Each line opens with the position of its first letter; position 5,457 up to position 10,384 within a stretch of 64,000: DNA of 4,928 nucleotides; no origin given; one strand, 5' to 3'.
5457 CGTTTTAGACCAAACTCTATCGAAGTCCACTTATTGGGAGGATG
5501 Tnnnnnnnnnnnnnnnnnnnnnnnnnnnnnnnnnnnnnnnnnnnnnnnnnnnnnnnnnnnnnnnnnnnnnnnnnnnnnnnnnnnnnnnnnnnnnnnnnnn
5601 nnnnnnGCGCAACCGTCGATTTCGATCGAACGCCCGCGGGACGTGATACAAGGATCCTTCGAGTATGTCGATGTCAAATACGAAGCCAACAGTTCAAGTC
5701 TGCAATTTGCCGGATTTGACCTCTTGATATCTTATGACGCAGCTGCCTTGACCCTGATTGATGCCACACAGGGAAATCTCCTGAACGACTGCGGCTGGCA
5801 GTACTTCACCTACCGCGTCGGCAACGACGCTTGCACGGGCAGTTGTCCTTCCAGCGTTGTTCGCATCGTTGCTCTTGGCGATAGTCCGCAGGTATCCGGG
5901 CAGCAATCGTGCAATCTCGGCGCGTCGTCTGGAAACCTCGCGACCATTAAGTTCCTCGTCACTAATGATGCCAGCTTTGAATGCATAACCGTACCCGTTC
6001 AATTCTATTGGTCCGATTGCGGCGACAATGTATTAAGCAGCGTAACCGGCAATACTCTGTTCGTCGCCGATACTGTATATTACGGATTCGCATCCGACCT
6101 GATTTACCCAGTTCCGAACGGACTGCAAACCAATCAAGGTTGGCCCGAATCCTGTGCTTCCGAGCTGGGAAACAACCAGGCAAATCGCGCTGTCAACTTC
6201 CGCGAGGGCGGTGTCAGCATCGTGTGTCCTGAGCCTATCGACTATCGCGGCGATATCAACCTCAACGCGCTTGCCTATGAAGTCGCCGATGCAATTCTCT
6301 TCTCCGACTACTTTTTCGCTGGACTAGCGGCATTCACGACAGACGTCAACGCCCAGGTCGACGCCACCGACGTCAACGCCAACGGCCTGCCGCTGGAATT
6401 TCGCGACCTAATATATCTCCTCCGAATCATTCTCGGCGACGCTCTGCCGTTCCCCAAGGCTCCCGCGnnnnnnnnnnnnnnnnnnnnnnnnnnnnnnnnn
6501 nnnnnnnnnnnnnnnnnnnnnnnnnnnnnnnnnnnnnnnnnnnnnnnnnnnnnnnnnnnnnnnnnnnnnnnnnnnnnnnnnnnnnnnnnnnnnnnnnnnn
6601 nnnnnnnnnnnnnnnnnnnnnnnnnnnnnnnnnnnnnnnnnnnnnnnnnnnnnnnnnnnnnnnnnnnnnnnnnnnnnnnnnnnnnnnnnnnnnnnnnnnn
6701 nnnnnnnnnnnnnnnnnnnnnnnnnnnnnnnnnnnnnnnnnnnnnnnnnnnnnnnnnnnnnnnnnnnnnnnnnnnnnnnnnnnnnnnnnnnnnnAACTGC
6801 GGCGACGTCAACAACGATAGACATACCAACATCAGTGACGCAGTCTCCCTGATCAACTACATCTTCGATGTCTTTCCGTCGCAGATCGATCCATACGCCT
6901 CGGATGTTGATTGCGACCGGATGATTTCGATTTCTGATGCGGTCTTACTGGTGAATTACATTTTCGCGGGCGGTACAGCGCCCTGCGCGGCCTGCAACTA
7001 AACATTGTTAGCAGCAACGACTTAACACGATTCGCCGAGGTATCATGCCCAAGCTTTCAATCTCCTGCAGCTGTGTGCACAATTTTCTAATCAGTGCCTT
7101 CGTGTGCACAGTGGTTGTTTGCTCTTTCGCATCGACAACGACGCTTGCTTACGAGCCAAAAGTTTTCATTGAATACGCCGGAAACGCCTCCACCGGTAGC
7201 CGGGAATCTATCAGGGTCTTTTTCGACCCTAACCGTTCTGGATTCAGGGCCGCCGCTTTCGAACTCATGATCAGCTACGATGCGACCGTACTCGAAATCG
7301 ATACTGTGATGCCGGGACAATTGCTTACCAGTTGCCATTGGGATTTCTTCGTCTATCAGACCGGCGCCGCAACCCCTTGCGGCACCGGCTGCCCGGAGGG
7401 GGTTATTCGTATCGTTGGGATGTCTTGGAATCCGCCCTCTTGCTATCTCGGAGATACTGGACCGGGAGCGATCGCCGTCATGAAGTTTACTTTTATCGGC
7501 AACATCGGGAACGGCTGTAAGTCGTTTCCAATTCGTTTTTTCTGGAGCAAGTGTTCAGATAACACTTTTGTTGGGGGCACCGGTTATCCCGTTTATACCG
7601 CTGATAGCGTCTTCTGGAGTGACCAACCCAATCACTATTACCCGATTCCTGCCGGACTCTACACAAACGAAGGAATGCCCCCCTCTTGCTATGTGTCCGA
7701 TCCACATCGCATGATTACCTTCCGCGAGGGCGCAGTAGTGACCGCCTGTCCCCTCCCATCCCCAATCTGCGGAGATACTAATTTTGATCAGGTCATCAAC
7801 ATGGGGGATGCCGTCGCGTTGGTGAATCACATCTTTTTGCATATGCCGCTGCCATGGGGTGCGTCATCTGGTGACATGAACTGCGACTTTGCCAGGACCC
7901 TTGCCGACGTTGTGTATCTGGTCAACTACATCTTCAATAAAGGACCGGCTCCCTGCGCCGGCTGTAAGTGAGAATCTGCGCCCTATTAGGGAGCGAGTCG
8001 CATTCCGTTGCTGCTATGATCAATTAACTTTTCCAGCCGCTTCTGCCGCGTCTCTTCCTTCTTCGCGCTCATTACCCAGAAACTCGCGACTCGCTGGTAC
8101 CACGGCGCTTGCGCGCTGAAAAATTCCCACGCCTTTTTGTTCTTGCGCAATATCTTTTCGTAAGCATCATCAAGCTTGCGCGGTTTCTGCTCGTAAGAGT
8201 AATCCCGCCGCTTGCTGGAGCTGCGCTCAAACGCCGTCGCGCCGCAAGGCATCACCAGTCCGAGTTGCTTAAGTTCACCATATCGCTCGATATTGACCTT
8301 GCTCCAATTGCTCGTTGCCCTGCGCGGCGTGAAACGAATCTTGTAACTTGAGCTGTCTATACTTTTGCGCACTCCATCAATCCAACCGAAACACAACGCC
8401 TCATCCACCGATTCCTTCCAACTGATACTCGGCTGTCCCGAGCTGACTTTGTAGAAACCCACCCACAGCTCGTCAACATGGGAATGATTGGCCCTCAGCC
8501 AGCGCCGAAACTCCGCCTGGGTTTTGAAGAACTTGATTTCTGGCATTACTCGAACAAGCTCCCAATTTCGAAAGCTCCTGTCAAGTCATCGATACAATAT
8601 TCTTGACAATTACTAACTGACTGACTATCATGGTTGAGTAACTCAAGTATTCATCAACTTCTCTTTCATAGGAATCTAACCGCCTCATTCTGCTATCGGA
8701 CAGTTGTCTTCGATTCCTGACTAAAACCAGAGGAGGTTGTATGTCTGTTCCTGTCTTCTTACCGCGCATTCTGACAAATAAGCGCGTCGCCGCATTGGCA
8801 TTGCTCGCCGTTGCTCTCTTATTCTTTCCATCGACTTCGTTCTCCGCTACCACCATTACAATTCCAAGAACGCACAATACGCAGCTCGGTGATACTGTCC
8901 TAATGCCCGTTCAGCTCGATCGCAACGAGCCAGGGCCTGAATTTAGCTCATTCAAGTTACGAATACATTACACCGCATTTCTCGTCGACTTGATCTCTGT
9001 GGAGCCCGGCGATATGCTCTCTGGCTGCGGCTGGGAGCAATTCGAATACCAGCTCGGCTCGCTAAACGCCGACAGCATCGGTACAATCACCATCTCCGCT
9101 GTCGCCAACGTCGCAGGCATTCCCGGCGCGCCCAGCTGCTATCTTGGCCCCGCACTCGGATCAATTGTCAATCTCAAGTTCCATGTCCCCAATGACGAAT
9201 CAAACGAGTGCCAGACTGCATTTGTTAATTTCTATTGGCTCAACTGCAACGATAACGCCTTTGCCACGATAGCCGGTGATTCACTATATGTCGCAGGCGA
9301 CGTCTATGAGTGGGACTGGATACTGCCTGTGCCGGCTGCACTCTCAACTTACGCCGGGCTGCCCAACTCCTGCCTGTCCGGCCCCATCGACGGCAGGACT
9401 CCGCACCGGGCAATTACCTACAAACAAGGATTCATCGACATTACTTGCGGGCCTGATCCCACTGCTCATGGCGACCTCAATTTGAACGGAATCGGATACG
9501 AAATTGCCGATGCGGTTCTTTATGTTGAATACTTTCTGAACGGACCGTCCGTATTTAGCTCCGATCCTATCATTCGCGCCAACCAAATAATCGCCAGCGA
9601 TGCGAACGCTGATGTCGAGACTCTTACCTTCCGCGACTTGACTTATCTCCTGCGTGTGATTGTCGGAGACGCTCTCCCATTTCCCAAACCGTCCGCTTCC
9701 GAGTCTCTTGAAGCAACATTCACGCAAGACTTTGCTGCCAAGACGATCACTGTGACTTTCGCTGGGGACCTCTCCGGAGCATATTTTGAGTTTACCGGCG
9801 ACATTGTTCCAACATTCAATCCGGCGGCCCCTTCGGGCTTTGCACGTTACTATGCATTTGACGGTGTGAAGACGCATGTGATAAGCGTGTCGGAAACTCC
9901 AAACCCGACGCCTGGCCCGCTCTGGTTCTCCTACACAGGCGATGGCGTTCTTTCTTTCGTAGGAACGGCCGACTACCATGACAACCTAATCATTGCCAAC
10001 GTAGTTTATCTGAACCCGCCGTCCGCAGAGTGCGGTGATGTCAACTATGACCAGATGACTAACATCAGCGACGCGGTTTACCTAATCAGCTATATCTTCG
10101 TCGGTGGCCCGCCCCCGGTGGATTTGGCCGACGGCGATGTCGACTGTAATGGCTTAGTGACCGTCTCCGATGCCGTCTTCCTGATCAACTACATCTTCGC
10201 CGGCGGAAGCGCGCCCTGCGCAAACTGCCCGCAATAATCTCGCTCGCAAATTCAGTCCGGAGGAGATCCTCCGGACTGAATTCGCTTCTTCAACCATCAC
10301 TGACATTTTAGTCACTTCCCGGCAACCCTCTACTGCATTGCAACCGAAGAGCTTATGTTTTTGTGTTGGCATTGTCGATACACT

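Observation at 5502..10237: Enzyme-free proteins carrying both cohesin and dockerin: candidate self-assembling surface scaffold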

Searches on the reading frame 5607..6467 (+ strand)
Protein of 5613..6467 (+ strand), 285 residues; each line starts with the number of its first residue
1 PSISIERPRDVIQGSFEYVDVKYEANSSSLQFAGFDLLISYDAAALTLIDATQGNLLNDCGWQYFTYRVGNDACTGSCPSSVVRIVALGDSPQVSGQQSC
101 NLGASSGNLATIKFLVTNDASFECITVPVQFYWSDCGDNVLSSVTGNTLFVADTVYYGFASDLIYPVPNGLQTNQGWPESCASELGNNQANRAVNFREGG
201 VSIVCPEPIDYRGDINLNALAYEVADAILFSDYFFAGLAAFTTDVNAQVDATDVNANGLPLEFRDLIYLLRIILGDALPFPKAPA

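Call 41: search_protein_representatives(protein=window:5613-6467:+)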
Query: 285 residues. Proteins with E-value up to 0.001 (for the whole library): 1602; up to 1e-10: 1241; up to 1e-30: 704. The best 150 are listed.
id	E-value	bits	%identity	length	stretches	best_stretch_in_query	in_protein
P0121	4.2e-177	604.1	37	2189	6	6-284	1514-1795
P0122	5.3e-152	521.7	39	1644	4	30-282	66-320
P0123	8.0e-145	498.2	36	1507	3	3-284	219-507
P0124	1.2e-140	484.4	37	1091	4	2-285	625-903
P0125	1.0e-139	481.4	40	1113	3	2-283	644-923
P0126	3.5e-138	476.4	36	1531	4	3-281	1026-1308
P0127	1.4e-124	431.8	37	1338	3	2-282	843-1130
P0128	1.3e-123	428.6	38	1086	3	28-282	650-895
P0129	7.5e-115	399.8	34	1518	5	4-282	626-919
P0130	2.2e-107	375.3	35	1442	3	8-279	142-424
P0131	1.7e-105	369.1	37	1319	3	13-282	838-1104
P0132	1.9e-105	369.0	36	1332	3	8-280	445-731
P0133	2.1e-103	362.3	40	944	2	11-280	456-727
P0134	3.3e-98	345.2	37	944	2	19-280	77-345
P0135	1.8e-97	342.8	58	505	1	1-285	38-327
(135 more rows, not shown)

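Call 56: predict_structure(alignment_id=A5)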
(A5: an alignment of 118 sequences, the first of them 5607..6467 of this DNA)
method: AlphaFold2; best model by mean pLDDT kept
length: 287 residues; sequences in the alignment: 118
mean_pLDDT: 92.8   pTM: 0.76
mean pLDDT of the five models: 92.8, 92.7, 92.7, 92.6, 92.5
residues with pLDDT >= 90: 224; 70-90: 52; 50-70: 10; < 50: 1
segments of 3 or more residues with pLDDT < 50: none
pLDDT, mean of each block of 10 residues (from residue 1): 95 93 94 96 97 98 97 78 95 89 95 97 92 96 95 96 93 96 91 97 83 84 95 98 92 91 95 97 69
secondary structure, 60 per line:
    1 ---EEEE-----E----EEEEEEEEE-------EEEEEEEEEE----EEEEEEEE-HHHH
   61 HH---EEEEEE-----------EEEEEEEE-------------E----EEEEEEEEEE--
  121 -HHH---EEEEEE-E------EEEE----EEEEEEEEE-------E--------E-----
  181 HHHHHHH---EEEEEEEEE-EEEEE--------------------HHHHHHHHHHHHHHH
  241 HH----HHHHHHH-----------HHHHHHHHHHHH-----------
elements in order: E4-7 E18-26 E34-43 E48-55 H57-62 E66-71 E83-90 E109-118 E128-133 E142-145 E150-158 H181-187 E191-199 E201-205 H226-242 H247-253 H265-276

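Call 61: fold_search(model_id=the predicted structure, library=pdb)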
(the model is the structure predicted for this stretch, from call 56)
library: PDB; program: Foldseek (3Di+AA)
matches with E <= 10: 1588; with E <= 0.001: 30
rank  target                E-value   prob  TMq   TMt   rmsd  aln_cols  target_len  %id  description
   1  4fl4_C                1.9e-08  1.00  0.40  0.38   6.4       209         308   14  Scaffoldin conformation and dynamics revealed by a ternary complex from the Clostridium thermocellum cellulosome (released 2012-06-27)
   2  2vn5_C                2.2e-08  1.00  0.42  0.78   5.0       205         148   13  The Clostridium cellulolyticum dockerin displays a dual binding mode for its cohesin partner (released 2008-05-20)
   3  2vn6_A                2.9e-08  1.00  0.42  0.77   5.7       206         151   13  The Clostridium cellulolyticum dockerin displays a dual binding mode for its cohesin partner (released 2008-05-13)
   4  3ul4_A                4.7e-08  1.00  0.42  0.80   4.9       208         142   13  Crystal structure of Coh-OlpA(Cthe_3080)-Doc918(Cthe_0918) complex: A novel type I Cohesin-Dockerin complex from Clost (released 2012-11-28)
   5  2ccl_A                4.7e-08  1.00  0.38  0.70   6.7       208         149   14  THE S45A, T46A MUTANT OF THE TYPE I COHESIN-DOCKERIN COMPLEX FROM THE CELLULOSOME OF CLOSTRIDIUM THERMOCELLUM (released 2007-02-13)
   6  1g1k_A                6.7e-08  1.00  0.43  0.82   3.6       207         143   12  COHESIN MODULE FROM THE CELLULOSOME OF CLOSTRIDIUM CELLULOLYTICUM (released 2000-11-22)
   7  5nrm_A                6.7e-08  1.00  0.39  0.76   6.0       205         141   14  Crystal structure of the sixth cohesin from Acetivibrio cellulolyticus' scaffoldin B in complex with Cel5 dockerin S51 (released 2018-01-31)
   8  6kgf_C                6.7e-08  1.00  0.38  0.70   5.4       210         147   12  Crystal structure of CaDoc0917(R16D)-CaCohA2 complex at pH 8.2 (released 2020-07-08)
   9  5nrk_A                8.0e-08  1.00  0.39  0.75   5.4       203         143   14  Crystal structure of the sixth cohesin from Acetivibrio cellulolyticus' scaffoldin B in complex with Cel5 dockerin S15 (released 2018-01-31)
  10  6kgc_A                8.5e-08  1.00  0.41  0.78   5.3       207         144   12  Crystal structure of CaDoc0917(R49D)-CaCohA2 complex at pH 5.4 (released 2020-07-08)
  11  4uyq_A                8.5e-08  1.00  0.40  0.76   7.4       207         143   12  High resolution structure of the third cohesin ScaC in complex with the ScaB dockerin with a mutation in the C-termina (released 2015-04-15)
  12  2vn5_A                9.6e-08  1.00  0.42  0.82   5.7       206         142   13  The Clostridium cellulolyticum dockerin displays a dual binding mode for its cohesin partner (released 2008-05-20)
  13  4fl4_L                1.5e-07  1.00  0.40  0.37   6.5       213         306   13  Scaffoldin conformation and dynamics revealed by a ternary complex from the Clostridium thermocellum cellulosome (released 2012-06-27)
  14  4ums                  1.6e-07  1.00  0.39  0.69   7.6       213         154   14  The crystal structure of the seventh ScaB type I cohesin from Pseudobacteroides cellulosolvens (released 2015-05-06)
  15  6kgd_A                1.7e-07  1.00  0.41  0.76   4.5       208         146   12  Crystal structure of CaDoc0917(R49D)-CaCohA2 complex at pH 8.0 (released 2020-07-08)
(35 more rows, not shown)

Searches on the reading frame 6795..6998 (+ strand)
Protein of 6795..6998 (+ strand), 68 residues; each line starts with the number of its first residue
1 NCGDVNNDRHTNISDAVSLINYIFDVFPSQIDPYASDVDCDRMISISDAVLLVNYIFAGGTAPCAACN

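Call 47: find_homologous_proteins(query=A4, max_evalue=0.001)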
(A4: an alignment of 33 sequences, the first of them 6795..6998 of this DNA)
Query A4 (33 sequences) (68 aa, profile of the alignment): 324 proteins with E <= 0.001 among 624 candidates; the best 120 are listed.
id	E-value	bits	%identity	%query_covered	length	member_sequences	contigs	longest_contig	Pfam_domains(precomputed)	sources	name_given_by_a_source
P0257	2.9e-31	125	47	93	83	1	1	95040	PF00404.25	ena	-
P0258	2.2e-30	122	41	90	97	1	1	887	PF00404.25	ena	-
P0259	3.3e-30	122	39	90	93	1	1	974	PF00404.25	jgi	jgi:hypothetical protein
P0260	1.6e-28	116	36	90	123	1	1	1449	PF00404.25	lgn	-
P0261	2.4e-26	109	55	94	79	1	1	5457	PF00404.25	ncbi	-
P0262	2.4e-26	109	51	99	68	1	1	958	PF00404.25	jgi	jgi:hypothetical protein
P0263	3.4e-26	109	58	99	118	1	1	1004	PF00404.25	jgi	jgi:hypothetical protein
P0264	5.4e-26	108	54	99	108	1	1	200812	PF00404.25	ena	-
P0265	9.5e-26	107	52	99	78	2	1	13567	PF00404.25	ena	-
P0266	1.1e-25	107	53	97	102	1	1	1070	PF00404.25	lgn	-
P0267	3.3e-25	106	54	99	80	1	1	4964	PF00404.25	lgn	-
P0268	3.6e-25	106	55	97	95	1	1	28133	PF00404.25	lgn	-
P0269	5.5e-25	105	52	91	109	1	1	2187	PF00404.25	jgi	-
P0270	7.2e-25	105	51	99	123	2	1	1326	PF00404.25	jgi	-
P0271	7.7e-25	104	51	93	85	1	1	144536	PF00404.25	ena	-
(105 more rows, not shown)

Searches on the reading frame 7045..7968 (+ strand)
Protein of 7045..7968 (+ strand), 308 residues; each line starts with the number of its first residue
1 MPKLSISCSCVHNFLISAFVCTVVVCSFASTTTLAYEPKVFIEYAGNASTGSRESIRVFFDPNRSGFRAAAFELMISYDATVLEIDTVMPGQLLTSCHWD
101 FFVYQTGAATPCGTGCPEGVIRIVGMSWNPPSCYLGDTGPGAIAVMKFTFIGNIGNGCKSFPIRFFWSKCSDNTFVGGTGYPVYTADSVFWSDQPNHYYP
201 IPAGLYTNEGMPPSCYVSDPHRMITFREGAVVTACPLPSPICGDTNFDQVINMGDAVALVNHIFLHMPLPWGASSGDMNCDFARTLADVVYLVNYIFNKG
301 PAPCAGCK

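Call 3: search_protein_families(library=pfam, proteins=[window:7045-7968:+], max_evalue=1)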
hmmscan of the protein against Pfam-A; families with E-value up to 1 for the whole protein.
window:7045-7968:+ (308 aa): 2 families
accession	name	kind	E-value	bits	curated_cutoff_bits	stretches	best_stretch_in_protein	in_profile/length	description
PF00404.24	Dockerin_1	-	0.0066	17.1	22.9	1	243-296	2-56/57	Dockerin type I domain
PF00963.24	Cohesin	-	0.21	12.2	24.1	1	69-95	30-56/139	Cohesin domain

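Call 4: search_protein_families(library=ncbifam, proteins=[window:7045-7968:+], max_evalue=1)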
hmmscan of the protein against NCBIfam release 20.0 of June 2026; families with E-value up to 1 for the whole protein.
window:7045-7968:+ (308 aa): 0 families

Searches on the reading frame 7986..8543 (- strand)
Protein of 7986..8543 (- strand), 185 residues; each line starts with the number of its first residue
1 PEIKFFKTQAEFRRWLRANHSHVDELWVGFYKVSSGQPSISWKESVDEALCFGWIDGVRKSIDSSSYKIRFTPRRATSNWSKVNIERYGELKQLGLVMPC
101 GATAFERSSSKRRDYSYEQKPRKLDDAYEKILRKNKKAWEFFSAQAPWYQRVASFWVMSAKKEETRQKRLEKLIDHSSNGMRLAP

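Call 16: search_protein_families(library=pfam, proteins=[window:7986-8543:-], max_evalue=0.001)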
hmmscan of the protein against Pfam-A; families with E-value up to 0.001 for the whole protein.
window:7986-8543:- (185 aa): 1 family
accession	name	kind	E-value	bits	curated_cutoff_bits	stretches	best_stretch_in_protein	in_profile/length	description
PF13376.11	OmdA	-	1.4e-16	60.7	25.6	1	124-180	4-60/60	Bacteriocin-protection, YdeI or OmpD-Associated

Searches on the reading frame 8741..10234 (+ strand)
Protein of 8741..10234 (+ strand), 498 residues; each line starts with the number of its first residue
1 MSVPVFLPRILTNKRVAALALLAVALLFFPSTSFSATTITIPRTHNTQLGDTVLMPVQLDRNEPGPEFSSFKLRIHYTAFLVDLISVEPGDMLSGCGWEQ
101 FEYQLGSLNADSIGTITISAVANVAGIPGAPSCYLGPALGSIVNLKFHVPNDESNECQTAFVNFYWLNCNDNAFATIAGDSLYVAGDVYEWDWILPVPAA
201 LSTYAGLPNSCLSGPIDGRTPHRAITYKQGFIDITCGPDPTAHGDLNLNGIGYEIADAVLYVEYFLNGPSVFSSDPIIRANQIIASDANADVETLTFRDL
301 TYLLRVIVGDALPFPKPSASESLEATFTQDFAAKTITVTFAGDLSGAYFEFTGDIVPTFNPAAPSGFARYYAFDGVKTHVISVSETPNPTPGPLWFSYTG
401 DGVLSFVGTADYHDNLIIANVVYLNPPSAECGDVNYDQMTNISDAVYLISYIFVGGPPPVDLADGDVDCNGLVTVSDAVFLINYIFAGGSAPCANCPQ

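Call 3: search_protein_families(library=pfam, proteins=[window:8741-10234:+], max_evalue=1)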
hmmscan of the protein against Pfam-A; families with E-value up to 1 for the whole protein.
window:8741-10234:+ (498 aa): 2 families
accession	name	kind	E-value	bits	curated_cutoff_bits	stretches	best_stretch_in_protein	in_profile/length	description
PF00404.24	Dockerin_1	-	1.9e-07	31.6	22.9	1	432-485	2-56/57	Dockerin type I domain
PF00963.24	Cohesin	-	0.0012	19.5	24.1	1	38-155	2-107/139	Cohesin domain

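Call 4: search_protein_families(library=ncbifam, proteins=[window:8741-10234:+], max_evalue=1)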
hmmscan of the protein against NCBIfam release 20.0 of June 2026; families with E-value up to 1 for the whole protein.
window:8741-10234:+ (498 aa): 0 families
